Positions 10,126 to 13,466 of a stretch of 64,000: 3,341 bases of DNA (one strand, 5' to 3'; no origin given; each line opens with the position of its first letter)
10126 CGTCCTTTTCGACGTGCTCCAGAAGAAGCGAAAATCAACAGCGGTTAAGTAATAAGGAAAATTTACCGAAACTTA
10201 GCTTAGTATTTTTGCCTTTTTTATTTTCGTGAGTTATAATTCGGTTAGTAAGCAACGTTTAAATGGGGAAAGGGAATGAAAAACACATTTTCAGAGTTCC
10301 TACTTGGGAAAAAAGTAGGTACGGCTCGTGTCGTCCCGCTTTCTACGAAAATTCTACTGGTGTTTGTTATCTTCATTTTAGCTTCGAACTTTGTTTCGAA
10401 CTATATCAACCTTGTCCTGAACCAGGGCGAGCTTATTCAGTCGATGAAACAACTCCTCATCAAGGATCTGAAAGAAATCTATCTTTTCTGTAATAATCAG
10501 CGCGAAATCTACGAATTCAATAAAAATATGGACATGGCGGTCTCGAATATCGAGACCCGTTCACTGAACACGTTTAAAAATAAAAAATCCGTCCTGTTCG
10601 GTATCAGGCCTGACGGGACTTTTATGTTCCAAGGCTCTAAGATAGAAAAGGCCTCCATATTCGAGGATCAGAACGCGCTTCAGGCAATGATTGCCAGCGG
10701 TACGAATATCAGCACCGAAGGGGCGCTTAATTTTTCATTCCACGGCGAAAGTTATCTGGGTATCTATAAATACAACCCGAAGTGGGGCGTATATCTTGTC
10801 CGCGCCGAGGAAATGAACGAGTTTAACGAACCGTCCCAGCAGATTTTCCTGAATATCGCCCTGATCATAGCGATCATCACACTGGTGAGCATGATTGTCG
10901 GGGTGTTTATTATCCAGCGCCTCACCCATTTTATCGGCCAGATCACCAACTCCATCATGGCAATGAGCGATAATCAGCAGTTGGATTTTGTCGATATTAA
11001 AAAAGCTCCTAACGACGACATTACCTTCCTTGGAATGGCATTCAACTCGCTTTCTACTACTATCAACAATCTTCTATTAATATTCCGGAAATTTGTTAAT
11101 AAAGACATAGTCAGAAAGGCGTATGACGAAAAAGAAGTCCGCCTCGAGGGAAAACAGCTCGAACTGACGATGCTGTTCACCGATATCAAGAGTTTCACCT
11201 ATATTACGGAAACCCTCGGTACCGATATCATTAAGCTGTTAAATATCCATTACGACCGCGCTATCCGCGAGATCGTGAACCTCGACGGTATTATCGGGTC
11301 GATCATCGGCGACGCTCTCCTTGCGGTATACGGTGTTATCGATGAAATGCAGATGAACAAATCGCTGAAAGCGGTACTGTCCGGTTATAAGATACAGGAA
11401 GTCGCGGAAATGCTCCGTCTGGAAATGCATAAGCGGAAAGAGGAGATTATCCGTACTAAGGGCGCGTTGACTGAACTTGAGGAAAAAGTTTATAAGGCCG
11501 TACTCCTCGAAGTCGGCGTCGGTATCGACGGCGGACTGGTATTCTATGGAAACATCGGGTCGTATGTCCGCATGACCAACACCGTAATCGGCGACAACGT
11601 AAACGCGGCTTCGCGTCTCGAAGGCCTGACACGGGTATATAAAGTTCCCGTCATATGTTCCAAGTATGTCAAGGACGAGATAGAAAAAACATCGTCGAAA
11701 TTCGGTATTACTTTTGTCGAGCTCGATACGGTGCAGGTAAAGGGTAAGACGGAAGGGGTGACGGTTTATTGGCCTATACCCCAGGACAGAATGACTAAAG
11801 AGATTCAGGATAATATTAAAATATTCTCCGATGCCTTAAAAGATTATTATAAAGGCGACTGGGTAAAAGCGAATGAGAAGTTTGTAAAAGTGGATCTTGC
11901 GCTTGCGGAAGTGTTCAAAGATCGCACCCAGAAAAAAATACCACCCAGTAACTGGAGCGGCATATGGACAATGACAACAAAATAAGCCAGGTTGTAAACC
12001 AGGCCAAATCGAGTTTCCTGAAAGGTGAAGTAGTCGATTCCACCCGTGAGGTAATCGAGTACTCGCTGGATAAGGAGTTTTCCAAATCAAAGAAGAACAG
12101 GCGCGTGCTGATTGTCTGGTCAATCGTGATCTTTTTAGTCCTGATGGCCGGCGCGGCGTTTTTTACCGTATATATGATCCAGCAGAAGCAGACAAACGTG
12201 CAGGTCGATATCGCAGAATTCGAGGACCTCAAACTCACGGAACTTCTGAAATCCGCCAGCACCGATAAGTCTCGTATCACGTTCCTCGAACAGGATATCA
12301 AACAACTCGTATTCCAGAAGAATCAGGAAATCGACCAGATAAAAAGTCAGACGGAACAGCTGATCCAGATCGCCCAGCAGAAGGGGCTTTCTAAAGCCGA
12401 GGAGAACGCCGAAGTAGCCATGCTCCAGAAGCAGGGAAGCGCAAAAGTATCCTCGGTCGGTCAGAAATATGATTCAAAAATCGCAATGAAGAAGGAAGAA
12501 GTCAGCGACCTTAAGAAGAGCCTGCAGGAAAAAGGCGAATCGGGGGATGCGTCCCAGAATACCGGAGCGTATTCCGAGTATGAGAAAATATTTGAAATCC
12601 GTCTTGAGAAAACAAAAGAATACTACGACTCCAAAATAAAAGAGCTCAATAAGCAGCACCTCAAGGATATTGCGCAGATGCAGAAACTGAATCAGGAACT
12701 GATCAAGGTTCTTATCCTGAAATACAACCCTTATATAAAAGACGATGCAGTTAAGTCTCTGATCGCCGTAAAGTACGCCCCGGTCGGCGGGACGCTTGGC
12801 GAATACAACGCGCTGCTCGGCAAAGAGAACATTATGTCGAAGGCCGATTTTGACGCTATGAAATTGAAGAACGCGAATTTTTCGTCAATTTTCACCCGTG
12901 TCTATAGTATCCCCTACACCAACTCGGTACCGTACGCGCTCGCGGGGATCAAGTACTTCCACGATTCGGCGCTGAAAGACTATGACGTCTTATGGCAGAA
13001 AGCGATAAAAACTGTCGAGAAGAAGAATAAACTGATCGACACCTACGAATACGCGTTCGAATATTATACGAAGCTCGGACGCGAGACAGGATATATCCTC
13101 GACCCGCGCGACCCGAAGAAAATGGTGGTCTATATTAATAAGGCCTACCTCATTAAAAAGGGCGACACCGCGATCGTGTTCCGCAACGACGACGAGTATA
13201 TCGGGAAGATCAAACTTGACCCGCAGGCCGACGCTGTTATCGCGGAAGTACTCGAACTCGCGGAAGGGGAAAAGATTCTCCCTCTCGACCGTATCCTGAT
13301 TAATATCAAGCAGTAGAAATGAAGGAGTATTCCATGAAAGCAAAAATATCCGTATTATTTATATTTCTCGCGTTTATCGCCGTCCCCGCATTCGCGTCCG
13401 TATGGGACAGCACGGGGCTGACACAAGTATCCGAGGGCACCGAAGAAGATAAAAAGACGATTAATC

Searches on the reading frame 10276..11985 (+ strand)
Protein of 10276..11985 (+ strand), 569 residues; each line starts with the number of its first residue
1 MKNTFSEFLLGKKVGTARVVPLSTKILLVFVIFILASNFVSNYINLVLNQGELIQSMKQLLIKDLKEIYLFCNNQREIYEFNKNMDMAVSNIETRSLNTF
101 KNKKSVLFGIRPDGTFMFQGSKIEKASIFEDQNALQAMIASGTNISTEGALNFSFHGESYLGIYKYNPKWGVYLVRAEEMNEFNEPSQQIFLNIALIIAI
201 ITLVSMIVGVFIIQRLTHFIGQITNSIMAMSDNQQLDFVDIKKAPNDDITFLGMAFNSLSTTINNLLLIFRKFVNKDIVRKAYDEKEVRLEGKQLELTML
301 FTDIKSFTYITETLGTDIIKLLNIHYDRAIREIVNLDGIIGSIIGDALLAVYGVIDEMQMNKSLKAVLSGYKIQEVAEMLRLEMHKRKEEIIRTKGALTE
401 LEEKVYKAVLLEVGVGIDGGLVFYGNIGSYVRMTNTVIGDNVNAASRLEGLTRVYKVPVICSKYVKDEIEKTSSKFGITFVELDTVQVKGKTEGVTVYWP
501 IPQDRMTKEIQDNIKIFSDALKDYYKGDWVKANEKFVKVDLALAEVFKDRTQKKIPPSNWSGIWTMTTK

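Call 13: search_protein_families(library=pfam, proteins=[window:10276-11985:+])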
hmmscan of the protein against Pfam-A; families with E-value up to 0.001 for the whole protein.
window:10276-11985:+ (569 aa): 1 family
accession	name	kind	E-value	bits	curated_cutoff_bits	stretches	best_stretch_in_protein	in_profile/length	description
PF00211.25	Guanylate_cyc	-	1.5e-14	54.5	21.9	1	296-498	8-179/183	Adenylate and Guanylate cyclase catalytic domain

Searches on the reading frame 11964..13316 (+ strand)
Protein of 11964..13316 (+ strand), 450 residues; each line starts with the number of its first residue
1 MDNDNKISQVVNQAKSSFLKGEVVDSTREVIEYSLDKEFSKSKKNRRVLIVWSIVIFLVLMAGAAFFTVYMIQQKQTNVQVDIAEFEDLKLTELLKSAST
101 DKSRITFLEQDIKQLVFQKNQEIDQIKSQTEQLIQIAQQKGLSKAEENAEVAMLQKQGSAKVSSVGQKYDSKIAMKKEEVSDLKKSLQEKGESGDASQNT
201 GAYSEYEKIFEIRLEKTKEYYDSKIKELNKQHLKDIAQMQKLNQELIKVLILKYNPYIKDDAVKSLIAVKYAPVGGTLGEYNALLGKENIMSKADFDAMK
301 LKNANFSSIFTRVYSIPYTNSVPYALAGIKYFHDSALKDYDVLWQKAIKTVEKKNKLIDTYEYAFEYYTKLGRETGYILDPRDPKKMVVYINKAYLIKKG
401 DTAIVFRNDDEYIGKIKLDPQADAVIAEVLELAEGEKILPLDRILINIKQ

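Call 13: search_protein_families(library=pfam, proteins=[window:11964-13316:+])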
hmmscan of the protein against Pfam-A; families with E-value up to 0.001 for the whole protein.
window:11964-13316:+ (450 aa): 0 families

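Call 56: search_protein_families(library=ncbifam, proteins=[window:11964-13316:+], max_evalue=0.1)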
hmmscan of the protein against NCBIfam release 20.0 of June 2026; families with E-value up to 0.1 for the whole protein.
window:11964-13316:+ (450 aa): 4 families
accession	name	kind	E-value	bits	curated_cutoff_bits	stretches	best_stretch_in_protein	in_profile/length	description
NF003116.0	PRK04036.1-1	equivalog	0.034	12.8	425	1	88-234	35-180/530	DNA-directed DNA polymerase II small subunit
NF005411.0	PRK06975.1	equivalog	0.057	11.7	414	1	35-152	313-424/660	fused uroporphyrinogen-III synthase HemD/membrane protein HemX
NF045780.1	TrlF_fam_ATP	equivalog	0.065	11.9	350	1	77-249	490-684/944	TrlF family AAA-like ATPase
NF006993.0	PRK09458.1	equivalog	0.098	13.1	90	1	48-110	4-63/75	envelope stress response membrane protein PspB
